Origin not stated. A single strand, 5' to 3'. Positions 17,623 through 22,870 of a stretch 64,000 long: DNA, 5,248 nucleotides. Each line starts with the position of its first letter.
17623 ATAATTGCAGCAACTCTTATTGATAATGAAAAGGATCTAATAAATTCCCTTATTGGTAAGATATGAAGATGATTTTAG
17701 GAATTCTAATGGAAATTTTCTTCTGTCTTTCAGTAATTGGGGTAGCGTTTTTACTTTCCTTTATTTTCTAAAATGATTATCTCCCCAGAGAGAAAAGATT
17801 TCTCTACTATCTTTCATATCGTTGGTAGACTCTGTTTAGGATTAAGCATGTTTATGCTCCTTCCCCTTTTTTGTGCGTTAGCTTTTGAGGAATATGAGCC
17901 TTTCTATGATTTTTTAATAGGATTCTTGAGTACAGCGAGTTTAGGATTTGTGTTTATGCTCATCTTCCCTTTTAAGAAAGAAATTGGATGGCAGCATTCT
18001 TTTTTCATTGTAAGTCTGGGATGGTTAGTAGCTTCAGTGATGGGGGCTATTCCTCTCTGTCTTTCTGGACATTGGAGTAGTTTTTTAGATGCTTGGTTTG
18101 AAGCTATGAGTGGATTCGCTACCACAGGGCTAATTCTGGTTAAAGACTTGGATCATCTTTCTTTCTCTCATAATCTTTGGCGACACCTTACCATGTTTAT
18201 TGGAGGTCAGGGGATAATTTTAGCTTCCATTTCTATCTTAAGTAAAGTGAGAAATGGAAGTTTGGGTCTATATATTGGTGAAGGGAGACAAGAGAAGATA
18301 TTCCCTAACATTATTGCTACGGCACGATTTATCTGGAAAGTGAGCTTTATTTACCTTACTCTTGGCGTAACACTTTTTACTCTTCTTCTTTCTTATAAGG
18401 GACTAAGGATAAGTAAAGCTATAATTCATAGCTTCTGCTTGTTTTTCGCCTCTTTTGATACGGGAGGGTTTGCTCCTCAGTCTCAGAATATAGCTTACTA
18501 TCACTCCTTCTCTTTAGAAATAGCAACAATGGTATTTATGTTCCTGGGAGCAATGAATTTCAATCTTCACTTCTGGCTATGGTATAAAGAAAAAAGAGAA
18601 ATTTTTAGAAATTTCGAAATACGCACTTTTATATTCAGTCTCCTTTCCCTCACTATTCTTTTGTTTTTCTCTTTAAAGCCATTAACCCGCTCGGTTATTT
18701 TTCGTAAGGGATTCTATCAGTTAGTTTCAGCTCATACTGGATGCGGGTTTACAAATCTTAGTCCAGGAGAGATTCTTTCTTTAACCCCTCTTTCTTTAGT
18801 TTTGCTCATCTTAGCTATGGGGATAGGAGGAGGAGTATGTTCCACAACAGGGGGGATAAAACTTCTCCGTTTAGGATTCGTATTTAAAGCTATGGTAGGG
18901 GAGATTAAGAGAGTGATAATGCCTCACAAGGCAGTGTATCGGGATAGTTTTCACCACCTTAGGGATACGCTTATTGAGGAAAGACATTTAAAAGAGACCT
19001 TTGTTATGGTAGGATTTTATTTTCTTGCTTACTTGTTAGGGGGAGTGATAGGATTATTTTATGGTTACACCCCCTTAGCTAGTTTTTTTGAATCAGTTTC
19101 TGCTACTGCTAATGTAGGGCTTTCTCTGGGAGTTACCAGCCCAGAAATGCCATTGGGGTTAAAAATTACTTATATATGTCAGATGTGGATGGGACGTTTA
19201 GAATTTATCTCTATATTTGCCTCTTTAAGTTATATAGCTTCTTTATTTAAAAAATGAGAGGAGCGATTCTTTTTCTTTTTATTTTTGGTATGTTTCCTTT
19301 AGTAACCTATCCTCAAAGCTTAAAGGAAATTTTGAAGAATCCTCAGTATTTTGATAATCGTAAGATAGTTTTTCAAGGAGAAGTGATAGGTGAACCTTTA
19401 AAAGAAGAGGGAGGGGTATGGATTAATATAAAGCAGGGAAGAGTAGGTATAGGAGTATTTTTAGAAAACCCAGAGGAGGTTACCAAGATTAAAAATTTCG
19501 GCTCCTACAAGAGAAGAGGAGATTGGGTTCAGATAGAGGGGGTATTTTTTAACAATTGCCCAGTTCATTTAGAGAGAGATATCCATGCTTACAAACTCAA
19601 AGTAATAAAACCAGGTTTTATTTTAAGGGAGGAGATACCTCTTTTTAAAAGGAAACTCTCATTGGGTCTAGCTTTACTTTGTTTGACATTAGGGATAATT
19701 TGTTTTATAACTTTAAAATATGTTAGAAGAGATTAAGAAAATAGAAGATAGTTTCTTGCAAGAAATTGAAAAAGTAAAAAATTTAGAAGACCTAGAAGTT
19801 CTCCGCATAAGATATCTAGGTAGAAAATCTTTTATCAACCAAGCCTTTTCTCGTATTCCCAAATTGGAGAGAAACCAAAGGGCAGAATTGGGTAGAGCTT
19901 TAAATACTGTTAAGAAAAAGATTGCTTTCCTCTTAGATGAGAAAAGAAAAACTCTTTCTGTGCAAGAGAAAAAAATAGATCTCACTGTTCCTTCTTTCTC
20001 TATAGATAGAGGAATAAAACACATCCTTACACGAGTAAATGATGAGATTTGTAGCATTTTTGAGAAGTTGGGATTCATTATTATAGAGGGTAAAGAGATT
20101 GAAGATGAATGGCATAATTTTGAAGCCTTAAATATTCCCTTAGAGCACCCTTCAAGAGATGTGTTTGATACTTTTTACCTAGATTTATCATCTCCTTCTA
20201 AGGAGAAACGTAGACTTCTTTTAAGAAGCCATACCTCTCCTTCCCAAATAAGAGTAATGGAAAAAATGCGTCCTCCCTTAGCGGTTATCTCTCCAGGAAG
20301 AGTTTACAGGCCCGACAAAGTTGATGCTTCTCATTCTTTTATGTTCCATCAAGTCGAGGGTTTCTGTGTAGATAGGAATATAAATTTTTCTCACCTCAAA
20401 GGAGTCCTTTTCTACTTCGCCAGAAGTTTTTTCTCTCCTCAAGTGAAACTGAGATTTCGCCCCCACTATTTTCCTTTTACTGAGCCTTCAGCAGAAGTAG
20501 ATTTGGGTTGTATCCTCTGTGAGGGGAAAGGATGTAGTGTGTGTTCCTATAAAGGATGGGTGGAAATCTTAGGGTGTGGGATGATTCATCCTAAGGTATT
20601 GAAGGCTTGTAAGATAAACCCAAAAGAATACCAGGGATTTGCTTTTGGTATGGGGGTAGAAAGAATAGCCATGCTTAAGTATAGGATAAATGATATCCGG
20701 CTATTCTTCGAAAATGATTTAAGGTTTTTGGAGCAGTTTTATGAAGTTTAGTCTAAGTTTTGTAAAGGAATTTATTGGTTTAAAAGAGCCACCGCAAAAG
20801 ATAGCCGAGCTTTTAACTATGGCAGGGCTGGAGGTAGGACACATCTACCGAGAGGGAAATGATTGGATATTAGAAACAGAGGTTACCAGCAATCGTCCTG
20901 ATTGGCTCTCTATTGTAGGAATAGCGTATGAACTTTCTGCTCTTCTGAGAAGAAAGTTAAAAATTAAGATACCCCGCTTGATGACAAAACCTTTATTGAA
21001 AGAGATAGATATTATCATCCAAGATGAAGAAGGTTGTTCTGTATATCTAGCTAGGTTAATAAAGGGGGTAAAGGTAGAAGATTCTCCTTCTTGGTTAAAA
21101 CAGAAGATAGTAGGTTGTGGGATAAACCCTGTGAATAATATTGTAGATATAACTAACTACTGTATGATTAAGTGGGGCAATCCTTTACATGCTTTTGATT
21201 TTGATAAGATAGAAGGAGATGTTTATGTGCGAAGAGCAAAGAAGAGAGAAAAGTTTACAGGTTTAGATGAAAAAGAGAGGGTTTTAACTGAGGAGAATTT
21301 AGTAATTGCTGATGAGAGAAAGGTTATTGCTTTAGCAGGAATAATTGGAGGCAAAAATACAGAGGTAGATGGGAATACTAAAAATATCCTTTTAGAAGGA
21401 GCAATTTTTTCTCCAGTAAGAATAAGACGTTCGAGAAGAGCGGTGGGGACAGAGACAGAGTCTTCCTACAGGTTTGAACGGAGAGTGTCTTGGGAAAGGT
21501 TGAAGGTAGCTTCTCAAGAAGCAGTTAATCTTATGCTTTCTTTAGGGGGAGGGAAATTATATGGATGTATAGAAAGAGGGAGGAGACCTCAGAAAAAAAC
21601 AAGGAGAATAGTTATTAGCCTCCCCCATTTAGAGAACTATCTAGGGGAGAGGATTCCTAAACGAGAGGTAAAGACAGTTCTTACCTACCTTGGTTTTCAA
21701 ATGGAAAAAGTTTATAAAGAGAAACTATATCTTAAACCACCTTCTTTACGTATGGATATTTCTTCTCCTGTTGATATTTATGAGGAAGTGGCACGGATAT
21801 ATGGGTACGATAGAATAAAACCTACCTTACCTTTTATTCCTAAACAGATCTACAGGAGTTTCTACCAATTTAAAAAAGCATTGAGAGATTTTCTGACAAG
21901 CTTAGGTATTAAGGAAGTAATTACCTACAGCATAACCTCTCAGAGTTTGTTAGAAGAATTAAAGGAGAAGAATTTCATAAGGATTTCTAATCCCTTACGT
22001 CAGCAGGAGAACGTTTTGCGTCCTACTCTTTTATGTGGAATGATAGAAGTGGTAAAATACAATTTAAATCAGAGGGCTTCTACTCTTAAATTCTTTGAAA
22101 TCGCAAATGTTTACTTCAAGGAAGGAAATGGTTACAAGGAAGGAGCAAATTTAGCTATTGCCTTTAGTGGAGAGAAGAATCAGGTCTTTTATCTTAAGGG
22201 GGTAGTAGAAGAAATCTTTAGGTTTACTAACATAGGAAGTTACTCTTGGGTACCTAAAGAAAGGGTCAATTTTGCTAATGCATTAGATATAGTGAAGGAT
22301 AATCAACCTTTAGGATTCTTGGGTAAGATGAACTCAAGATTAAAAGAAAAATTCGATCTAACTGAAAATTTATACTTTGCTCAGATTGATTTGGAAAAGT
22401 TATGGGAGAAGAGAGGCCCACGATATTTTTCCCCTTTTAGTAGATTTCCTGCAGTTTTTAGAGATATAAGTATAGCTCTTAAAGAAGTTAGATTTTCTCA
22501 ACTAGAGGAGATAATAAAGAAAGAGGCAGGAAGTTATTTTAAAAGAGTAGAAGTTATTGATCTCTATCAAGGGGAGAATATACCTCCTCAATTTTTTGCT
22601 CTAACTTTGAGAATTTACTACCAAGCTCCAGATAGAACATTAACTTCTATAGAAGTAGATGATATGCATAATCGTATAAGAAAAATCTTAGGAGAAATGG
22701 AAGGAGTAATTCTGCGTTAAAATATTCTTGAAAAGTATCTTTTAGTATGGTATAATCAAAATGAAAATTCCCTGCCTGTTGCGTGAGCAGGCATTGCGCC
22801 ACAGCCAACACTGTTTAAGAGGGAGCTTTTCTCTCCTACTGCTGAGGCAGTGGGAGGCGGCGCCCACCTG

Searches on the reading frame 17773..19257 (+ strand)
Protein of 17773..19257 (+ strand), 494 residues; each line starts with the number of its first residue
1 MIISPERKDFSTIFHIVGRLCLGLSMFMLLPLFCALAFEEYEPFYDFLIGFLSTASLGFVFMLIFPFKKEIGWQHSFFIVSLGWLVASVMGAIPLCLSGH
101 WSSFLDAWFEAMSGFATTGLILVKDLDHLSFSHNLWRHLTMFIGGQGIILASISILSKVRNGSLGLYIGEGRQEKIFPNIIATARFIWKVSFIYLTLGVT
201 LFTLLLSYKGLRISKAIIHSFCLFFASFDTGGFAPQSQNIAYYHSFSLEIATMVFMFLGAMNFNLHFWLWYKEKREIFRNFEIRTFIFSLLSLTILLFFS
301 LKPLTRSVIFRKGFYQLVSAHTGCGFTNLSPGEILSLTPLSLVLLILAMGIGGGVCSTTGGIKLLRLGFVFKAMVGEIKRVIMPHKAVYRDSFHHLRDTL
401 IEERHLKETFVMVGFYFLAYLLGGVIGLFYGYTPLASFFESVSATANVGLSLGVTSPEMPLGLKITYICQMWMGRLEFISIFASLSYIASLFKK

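Call 67: search_protein_families(library=pfam, proteins=[window:17773-19257:+])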
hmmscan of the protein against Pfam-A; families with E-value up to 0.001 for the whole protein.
window:17773-19257:+ (494 aa): 1 family
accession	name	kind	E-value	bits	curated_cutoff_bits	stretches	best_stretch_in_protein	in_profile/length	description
PF02386.22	TrkH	-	2.2e-42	145.6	27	1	69-482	28-487/502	Cation transport protein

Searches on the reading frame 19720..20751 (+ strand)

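Call 7: search_protein_families(library=pfam, proteins=[window:19720-20751:+])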
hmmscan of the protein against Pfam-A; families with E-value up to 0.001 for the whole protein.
window:19720-20751:+ (343 aa): 2 families
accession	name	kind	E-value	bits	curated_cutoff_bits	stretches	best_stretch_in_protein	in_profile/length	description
PF01409.25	tRNA-synt_2d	-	2.8e-98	328.8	19.8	1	85-340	1-246/246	tRNA synthetases class II core domain (F)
PF02912.23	Phe_tRNA-synt_N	-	5e-14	52.5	22.3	1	20-85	1-66/69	Aminoacyl tRNA synthetase class II, N-terminal domain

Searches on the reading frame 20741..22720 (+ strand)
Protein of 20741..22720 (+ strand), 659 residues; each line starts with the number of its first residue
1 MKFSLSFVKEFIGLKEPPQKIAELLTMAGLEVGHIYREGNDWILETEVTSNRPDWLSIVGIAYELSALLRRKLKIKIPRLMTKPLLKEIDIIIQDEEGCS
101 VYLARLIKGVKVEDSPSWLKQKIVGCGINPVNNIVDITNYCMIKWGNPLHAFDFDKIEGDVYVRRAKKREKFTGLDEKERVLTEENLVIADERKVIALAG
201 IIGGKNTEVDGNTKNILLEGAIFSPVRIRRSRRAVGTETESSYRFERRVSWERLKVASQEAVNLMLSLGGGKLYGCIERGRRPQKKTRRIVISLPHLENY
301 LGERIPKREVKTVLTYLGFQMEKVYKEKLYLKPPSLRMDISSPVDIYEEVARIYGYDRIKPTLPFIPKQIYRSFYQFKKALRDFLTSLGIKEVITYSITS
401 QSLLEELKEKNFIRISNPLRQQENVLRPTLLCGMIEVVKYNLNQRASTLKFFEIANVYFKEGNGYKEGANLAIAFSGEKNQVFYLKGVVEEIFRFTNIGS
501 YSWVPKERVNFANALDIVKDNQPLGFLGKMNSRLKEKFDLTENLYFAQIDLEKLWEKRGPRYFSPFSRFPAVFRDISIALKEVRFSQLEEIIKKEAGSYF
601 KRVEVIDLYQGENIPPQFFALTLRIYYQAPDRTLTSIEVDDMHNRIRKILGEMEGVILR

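Call 7: search_protein_families(library=pfam, proteins=[window:20741-22720:+])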
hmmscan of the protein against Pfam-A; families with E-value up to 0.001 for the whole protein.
window:20741-22720:+ (659 aa): 4 families
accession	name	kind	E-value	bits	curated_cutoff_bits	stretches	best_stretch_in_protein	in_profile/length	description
PF03483.22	B3_4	-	4e-65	219.1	29.3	1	99-269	2-173/174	B3/4 domain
PF17759.6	tRNA_synthFbeta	-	3.2e-41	141.6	22.4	1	359-551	1-214/214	Phenylalanyl tRNA synthetase beta chain CLM domain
PF03484.21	B5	-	2.1e-22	79.5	28.6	1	291-356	2-67/67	tRNA synthetase B5 domain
PF03147.19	FDX-ACB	-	2.3e-20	73.2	31.1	1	567-659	1-94/94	Ferredoxin-fold anticodon binding domain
